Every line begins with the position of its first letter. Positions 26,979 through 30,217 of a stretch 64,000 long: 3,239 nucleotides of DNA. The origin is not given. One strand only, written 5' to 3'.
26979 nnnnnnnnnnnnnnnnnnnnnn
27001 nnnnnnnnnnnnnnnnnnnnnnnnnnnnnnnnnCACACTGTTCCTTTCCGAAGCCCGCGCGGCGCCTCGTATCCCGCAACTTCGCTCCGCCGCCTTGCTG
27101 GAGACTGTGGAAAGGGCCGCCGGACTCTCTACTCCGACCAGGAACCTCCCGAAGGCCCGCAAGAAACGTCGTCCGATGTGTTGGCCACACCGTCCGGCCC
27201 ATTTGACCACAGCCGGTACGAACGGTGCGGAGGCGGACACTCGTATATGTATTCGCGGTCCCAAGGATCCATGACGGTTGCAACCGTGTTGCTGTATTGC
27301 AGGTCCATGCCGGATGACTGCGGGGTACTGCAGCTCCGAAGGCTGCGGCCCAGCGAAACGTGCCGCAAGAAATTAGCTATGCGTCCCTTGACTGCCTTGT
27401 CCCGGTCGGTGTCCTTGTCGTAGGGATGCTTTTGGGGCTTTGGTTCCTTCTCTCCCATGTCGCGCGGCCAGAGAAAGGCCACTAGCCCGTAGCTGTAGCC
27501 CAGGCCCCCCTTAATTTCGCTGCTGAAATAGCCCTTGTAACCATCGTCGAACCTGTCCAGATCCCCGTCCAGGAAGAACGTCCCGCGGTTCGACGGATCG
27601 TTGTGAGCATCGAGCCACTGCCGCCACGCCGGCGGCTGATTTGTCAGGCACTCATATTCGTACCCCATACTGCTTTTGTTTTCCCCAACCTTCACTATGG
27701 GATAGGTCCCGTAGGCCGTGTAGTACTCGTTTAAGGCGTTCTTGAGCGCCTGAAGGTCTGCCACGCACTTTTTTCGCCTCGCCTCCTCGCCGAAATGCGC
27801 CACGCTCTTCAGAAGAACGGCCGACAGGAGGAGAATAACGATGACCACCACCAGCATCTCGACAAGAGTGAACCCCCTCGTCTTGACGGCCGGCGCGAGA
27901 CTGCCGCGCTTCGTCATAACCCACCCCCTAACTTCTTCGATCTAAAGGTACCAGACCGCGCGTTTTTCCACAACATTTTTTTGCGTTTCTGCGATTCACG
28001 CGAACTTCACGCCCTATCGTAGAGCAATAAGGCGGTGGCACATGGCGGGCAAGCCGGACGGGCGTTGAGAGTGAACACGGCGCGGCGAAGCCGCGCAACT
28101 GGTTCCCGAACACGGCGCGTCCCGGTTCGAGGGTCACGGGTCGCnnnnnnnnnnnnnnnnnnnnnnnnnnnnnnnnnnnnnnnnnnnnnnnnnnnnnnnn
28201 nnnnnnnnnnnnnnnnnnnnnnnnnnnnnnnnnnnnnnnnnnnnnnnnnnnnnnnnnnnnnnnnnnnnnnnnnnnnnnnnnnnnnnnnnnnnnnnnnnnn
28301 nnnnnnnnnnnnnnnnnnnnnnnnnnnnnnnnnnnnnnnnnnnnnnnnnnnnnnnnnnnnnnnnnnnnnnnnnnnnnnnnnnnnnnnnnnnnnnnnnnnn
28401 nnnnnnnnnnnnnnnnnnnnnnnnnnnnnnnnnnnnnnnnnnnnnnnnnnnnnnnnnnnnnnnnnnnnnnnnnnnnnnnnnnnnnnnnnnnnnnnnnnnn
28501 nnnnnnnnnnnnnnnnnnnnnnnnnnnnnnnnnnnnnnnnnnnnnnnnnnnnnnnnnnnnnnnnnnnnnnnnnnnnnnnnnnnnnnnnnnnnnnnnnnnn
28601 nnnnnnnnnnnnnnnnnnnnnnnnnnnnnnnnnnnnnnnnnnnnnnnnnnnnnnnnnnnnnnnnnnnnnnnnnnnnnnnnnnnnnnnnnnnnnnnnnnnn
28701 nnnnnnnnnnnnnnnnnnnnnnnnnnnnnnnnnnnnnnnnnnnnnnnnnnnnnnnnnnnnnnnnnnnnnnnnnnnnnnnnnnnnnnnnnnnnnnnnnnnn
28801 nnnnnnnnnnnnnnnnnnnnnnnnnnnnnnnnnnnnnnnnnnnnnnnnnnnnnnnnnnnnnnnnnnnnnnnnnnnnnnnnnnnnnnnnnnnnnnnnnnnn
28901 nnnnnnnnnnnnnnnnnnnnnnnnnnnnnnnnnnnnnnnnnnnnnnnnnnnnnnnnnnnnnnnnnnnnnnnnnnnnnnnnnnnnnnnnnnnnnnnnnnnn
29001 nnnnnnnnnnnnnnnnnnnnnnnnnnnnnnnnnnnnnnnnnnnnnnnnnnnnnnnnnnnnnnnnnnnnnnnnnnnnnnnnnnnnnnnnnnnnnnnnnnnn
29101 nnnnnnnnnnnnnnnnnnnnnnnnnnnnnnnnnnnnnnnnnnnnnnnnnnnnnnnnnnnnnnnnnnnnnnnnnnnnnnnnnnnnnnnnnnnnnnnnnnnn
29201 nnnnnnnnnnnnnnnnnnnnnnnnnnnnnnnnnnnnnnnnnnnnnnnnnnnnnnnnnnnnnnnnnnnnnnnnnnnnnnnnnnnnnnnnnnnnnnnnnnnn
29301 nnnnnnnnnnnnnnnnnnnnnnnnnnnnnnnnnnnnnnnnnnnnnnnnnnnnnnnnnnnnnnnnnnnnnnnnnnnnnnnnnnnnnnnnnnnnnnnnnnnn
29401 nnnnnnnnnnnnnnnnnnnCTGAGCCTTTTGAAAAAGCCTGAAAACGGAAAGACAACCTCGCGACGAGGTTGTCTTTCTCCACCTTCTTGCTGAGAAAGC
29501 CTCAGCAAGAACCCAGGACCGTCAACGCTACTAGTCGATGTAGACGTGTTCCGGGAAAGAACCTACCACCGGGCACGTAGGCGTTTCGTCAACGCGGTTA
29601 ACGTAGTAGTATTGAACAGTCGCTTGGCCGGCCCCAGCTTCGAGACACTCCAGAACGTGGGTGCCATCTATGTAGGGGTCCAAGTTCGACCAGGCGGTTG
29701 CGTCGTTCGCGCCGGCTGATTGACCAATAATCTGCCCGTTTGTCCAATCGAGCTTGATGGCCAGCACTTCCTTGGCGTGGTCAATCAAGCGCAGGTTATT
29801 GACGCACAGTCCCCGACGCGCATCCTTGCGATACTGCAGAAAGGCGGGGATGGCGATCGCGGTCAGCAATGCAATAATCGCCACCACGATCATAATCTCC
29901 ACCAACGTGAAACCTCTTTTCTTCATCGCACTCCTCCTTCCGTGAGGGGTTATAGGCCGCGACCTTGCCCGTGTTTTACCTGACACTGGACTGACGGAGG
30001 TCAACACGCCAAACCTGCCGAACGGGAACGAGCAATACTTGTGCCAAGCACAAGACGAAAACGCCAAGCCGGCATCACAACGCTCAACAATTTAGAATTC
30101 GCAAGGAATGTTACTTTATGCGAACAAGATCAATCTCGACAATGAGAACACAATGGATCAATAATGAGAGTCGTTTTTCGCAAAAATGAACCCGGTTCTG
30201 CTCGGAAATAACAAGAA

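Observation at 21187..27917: Pseudopilin operon in gspG-H-I-J-K order plus three extra pilin genes, ending in an oversized (786 aa) GspK-like protein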

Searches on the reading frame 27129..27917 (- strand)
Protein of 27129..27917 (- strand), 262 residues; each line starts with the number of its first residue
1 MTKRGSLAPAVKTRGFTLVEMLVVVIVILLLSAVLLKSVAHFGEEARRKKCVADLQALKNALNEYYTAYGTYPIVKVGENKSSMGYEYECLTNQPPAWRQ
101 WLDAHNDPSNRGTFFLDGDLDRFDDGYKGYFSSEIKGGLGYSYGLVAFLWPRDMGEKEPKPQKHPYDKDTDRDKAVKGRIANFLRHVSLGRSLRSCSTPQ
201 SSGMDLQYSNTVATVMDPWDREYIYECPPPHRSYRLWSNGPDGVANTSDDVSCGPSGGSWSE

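Call 3: search_protein_families(library=pfam, proteins=[window:27129-27917:-], max_evalue=0.1)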
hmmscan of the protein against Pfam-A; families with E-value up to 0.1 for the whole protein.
window:27129-27917:- (262 aa): 5 families
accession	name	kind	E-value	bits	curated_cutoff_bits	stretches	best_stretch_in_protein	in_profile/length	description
PF08334.16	T2SSG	-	1.6e-11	44.6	21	2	212-250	63-101/108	Type II secretion system (T2SS), protein G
PF07963.17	N_methyl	-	3.4e-05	23.7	21.2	1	12-36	3-27/27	Prokaryotic N-terminal methylation motif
PF10161.14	DDDD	-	0.024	14.8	27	1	2-45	20-63/76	Putative mitochondrial precursor protein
PF16732.10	ComP_DUS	-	0.033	15.5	27.3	1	45-79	9-37/87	Type IV minor pilin ComP, DNA uptake sequence receptor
PF09100.16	Qn_am_d_aIV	-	0.089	13.1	25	0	237-261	31-55/133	Quinohemoprotein amine dehydrogenase, alpha subunit domain IV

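Call 4: search_protein_families(library=ncbifam, proteins=[window:27129-27917:-], max_evalue=0.1)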
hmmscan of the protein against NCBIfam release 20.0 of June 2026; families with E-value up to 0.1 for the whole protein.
window:27129-27917:- (262 aa): 11 families
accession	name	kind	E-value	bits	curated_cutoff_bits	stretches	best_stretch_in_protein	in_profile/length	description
TIGR01710.1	typeII_sec_gspG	equivalog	5.4e-19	68.6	88.85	2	14-78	1-65/134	type II secretion system major pseudopilin GspG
TIGR01708.2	typeII_sec_gspH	equivalog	5.5e-06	26.5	80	1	14-67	2-55/169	type II secretion system minor pseudopilin GspH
NF041013.1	T4P_ComGE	equivalog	2.2e-05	24.4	49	1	12-65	2-56/83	competence type IV pilus minor pilin ComGE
TIGR02532.1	IV_pilin_GFxxxE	domain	5.3e-05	22.9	16.3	1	14-36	2-24/24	prepilin-type N-terminal cleavage/methylation domain-containing protein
NF040999.1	pilin_ComGC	equivalog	7e-05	23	75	1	14-65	2-53/84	competence type IV pilus major pilin ComGC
NF040982.1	ComGD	equivalog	7.1e-05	23.2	70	1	14-57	2-45/139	competence type IV pilus minor pilin ComGD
NF041775.1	typeIV_PilA_Myxo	equivalog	0.00011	22.2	400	1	12-68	9-65/214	type IV pilin protein PilA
NF007800.0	PRK10506.1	equivalog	0.0014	18.5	158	1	12-56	7-51/163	prepilin peptidase-dependent protein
NF007862.0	PRK10574.1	equivalog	0.0016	18.6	138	1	12-41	3-32/145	prepilin peptidase-dependent pilin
NF041002.1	pilin_ComGF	equivalog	0.0066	16.7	80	1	14-43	2-31/139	competence type IV pilus minor pilin ComGF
NF038304.1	EPS_HpsC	equivalog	0.089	12.3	200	0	11-47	18-54/318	hormogonium polysaccharide secretion pseudopilin HpsC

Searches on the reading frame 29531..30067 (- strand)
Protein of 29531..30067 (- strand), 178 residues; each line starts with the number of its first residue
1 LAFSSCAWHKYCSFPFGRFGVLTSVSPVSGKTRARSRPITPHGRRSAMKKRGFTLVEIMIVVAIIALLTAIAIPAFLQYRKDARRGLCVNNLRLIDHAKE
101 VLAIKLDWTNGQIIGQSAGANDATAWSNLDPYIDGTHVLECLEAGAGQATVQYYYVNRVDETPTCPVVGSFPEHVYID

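Call 3: search_protein_families(library=pfam, proteins=[window:29531-30067:-], max_evalue=0.1)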
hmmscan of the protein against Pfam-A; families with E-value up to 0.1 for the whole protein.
window:29531-30067:- (178 aa): 1 family
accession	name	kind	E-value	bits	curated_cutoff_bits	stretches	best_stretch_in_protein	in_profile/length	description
PF07963.17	N_methyl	-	4e-08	32.9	21.2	1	48-73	2-27/27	Prokaryotic N-terminal methylation motif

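Call 4: search_protein_families(library=ncbifam, proteins=[window:29531-30067:-], max_evalue=0.1)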
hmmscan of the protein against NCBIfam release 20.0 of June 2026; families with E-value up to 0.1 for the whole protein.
window:29531-30067:- (178 aa): 13 families
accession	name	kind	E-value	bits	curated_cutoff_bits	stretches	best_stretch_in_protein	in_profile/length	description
NF041775.1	typeIV_PilA_Myxo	equivalog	3.4e-11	43.5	400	1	47-96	7-56/214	type IV pilin protein PilA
NF007862.0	PRK10574.1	equivalog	7.3e-11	42.4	138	1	48-83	2-37/145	prepilin peptidase-dependent pilin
TIGR02532.1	IV_pilin_GFxxxE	domain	6.2e-08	32.2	16.3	1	50-73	1-24/24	prepilin-type N-terminal cleavage/methylation domain-containing protein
TIGR01710.1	typeII_sec_gspG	equivalog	1.6e-07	31.5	88.85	1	51-102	1-52/134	type II secretion system major pseudopilin GspG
TIGR01708.2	typeII_sec_gspH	equivalog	2e-06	27.9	80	1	51-77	2-28/169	type II secretion system minor pseudopilin GspH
NF040999.1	pilin_ComGC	equivalog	1.1e-05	25.5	75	1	51-83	2-34/84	competence type IV pilus major pilin ComGC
NF041013.1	T4P_ComGE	equivalog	1.5e-05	25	49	1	49-83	2-36/83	competence type IV pilus minor pilin ComGE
NF007800.0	PRK10506.1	equivalog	1.8e-05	24.6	158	1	46-85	4-43/163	prepilin peptidase-dependent protein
TIGR02596.1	TIGR02596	subfamily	8.5e-05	22.7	70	1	53-76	1-24/196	Verru_Chthon cassette protein D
NF040982.1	ComGD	equivalog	0.0061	17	70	1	50-80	1-31/139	competence type IV pilus minor pilin ComGD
NF007848.0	PRK10557.1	equivalog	0.013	14.8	120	1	45-76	5-39/192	prepilin peptidase-dependent protein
TIGR01711.1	gspJ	equivalog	0.033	14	64.85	1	51-72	1-22/192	type II secretion system minor pseudopilin GspJ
NF009243.0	PRK12599.1-2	equivalog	0.091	13.5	95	0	53-82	60-89/91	putative monovalent cation/H+ antiporter subunit F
